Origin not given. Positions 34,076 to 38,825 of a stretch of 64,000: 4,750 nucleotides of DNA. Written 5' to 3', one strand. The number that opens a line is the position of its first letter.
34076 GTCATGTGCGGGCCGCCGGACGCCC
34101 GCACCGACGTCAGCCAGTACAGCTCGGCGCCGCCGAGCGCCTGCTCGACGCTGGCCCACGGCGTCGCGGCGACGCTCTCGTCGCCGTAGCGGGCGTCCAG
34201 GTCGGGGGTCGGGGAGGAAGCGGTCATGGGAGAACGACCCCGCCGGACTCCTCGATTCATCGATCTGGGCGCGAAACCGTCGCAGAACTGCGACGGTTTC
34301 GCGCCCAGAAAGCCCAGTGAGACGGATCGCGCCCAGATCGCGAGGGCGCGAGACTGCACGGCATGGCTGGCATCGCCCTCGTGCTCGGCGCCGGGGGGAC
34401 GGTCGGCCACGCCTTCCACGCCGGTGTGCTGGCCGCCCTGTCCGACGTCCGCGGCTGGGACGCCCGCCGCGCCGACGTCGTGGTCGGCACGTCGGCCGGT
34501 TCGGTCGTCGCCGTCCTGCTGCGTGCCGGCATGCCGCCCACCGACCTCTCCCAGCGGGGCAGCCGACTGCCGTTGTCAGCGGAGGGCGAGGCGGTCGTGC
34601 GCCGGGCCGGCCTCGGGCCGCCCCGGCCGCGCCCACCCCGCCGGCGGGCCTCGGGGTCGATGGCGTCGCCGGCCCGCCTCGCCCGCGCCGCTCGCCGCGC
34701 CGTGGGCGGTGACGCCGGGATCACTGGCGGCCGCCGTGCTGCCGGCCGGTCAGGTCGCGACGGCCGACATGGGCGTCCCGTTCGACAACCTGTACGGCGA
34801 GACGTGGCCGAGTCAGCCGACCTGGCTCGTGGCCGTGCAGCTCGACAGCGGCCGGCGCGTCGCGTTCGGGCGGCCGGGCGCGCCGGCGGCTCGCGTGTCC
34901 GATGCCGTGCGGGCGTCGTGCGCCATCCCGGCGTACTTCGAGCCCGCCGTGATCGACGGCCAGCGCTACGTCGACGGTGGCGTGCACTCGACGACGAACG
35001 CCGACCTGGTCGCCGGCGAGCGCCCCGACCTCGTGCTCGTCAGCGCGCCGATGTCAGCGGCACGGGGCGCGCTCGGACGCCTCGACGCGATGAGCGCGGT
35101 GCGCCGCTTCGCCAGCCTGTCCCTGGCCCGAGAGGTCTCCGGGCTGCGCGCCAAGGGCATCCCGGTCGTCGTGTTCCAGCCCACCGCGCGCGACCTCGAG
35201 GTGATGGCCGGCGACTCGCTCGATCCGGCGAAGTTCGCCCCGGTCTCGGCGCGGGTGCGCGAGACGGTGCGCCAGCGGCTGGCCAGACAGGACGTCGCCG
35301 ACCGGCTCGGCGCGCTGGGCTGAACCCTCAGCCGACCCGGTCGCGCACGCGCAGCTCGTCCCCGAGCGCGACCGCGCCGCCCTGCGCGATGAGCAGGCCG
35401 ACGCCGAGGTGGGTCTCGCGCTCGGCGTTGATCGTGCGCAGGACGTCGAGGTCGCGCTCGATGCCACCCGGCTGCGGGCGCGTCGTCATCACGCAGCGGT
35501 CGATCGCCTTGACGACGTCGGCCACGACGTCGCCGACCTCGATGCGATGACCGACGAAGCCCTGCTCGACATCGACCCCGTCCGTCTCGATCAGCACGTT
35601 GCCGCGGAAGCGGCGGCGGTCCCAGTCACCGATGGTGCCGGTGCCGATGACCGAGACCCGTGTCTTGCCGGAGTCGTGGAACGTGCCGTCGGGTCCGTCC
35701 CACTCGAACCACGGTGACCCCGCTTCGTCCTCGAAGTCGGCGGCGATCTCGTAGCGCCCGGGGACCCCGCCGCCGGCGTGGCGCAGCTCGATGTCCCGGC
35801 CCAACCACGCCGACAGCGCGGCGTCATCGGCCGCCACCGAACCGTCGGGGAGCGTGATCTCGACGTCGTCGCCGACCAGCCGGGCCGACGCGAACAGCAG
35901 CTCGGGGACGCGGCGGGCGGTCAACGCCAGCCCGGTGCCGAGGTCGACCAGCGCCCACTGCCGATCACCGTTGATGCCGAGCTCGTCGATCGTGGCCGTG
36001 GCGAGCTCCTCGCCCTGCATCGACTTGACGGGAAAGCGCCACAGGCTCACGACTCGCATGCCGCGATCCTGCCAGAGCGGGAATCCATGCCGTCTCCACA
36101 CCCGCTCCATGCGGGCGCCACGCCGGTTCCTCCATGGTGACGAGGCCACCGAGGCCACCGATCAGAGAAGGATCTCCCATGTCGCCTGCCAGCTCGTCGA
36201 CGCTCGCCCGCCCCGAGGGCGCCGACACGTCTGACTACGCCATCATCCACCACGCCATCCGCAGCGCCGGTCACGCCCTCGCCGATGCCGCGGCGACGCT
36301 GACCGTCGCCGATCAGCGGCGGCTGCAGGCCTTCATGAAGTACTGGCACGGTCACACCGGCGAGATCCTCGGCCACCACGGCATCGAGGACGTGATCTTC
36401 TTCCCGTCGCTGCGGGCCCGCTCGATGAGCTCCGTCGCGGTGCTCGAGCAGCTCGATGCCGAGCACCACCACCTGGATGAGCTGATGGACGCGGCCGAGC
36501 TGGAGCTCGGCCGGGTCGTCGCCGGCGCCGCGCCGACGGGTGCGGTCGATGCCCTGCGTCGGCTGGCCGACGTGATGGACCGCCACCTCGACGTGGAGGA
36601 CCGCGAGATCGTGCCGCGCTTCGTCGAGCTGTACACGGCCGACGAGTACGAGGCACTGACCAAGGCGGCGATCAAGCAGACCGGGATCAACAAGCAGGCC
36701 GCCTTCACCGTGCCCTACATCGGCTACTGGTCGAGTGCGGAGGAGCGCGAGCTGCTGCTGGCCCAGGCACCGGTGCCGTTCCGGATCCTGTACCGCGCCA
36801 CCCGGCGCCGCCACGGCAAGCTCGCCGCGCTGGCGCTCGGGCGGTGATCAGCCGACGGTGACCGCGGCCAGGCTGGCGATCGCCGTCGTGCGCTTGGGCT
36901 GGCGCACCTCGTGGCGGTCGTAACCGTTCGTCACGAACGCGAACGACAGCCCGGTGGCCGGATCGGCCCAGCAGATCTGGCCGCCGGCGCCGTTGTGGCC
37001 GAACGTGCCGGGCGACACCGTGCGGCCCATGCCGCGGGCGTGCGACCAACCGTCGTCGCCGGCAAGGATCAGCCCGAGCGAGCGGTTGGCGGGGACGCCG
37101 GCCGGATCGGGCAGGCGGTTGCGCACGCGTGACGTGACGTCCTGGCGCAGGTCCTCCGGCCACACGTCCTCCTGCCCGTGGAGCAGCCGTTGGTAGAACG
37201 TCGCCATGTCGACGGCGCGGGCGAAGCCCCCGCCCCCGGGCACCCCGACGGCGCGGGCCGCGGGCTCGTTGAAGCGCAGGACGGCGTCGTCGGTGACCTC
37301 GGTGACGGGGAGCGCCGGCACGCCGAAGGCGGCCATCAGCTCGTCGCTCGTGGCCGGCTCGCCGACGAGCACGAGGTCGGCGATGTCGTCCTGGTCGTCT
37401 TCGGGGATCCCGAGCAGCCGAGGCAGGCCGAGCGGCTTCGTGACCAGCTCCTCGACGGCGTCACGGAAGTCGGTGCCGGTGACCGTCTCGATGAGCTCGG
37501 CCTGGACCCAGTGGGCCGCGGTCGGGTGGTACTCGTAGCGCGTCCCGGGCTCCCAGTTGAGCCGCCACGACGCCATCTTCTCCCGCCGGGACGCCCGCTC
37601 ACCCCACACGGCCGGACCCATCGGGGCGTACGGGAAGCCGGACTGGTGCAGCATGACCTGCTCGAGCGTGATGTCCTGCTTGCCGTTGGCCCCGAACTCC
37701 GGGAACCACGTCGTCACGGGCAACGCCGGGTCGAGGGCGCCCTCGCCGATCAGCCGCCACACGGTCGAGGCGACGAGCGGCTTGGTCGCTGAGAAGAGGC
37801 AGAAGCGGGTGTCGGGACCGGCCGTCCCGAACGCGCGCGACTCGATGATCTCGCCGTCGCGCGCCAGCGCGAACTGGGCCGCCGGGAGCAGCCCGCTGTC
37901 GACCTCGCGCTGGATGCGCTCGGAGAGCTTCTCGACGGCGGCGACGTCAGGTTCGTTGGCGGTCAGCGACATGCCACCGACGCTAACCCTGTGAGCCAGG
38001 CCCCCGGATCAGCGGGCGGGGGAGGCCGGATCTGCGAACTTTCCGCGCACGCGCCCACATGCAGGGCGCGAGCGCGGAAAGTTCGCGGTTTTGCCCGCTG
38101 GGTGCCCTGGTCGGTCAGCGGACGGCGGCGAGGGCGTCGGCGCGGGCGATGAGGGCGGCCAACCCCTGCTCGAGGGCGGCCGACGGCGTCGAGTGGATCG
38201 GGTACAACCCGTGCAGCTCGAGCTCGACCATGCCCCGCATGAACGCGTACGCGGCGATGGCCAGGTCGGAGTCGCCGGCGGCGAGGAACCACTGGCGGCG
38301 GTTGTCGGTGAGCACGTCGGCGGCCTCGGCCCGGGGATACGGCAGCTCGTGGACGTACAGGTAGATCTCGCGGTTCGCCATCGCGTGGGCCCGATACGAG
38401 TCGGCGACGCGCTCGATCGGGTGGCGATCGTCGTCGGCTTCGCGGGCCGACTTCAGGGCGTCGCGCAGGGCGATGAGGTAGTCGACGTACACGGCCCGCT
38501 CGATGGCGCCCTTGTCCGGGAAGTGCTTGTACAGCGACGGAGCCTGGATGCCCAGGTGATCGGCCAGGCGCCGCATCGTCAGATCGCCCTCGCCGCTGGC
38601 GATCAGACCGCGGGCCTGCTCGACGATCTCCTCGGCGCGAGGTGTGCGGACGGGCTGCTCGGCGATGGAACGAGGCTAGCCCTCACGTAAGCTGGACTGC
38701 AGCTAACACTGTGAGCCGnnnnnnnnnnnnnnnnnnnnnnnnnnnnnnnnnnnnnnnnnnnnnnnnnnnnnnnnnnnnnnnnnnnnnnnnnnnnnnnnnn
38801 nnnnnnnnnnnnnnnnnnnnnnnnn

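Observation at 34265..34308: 44-bp perfect palindrome in a divergent promoter region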

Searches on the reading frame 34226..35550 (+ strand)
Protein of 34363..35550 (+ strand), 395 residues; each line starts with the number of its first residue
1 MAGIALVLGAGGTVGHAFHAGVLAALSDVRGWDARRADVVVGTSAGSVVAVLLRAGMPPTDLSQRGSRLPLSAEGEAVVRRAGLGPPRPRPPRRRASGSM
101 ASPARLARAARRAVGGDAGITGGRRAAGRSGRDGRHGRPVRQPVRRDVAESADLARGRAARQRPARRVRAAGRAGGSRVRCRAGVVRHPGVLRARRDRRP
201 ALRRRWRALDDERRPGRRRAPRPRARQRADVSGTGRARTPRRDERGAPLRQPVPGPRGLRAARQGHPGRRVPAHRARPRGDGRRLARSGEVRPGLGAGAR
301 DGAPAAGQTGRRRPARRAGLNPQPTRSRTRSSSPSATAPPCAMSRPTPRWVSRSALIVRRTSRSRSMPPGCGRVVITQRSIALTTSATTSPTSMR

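Call 6: search_protein_families(library=pfam, proteins=[window:34363-35550:+])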
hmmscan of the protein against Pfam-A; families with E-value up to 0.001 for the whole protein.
window:34363-35550:+ (395 aa): 1 family
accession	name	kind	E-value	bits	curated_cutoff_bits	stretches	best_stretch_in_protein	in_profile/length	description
PF01734.28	Patatin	-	9.5e-08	32.9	27.7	1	6-65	1-56/191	Patatin-like phospholipase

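Call 72: search_protein_families(library=ncbifam, proteins=[window:34226-35323:+], max_evalue=0.00001)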
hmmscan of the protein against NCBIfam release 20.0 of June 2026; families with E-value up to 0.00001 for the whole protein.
window:34226-35323:+ (365 aa): 1 family
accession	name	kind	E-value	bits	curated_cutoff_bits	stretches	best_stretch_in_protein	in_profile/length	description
NF043045.1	T4SS_VpdC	equivalog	5.2e-06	24.8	1000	1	209-258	453-502/880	Dot/Icm T4SS effector VpdC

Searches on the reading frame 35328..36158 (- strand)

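Call 6: search_protein_families(library=pfam, proteins=[window:35328-36158:-])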
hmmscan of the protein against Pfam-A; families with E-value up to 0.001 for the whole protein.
window:35328-36158:- (276 aa): 2 families
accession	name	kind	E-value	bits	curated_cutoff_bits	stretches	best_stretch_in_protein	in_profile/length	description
PF03476.21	MOSC_N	-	3.7e-16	59.5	25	1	34-108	2-77/119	MOSC N-terminal beta barrel domain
PF03473.23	MOSC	-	9.1e-08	32.6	22.7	1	179-269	32-119/120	MOSC domain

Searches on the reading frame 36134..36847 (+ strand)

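Call 6: search_protein_families(library=pfam, proteins=[window:36134-36847:+])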
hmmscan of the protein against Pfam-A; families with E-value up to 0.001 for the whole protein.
window:36134-36847:+ (237 aa): 1 family
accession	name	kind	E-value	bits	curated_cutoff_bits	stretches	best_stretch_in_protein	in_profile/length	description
PF01814.28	Hemerythrin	-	5.4e-14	53.2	25.3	1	39-162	10-126/127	Hemerythrin HHE cation binding domain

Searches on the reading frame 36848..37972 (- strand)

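Call 6: search_protein_families(library=pfam, proteins=[window:36848-37972:-])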
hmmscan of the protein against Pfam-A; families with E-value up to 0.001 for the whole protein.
window:36848-37972:- (374 aa): 1 family
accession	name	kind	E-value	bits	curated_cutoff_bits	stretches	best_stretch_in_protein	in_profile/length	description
PF00144.29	Beta-lactamase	-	1.2e-58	199.3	27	1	18-361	3-321/329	Beta-lactamase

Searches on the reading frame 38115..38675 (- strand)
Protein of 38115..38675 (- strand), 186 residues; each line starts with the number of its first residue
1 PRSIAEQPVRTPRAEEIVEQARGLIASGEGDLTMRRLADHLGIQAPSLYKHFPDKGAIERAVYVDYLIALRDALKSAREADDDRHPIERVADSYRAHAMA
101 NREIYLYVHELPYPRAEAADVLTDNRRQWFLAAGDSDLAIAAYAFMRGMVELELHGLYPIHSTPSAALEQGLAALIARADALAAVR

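Call 72: search_protein_families(library=ncbifam, proteins=[window:38115-38675:-], max_evalue=0.00001)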
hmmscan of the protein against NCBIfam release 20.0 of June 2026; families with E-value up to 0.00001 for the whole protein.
window:38115-38675:- (186 aa): 1 family
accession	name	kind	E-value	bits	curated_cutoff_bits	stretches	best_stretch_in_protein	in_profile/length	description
NF010319.1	PRK13756.1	equivalog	8.7e-08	32.3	265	1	15-102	5-92/199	tetracycline resistance transcriptional repressor TetR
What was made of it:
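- Checked: The nearest regulator-like gene is a TetR-family ORF at 38115-38675, about 3.8 kb away (call 72).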
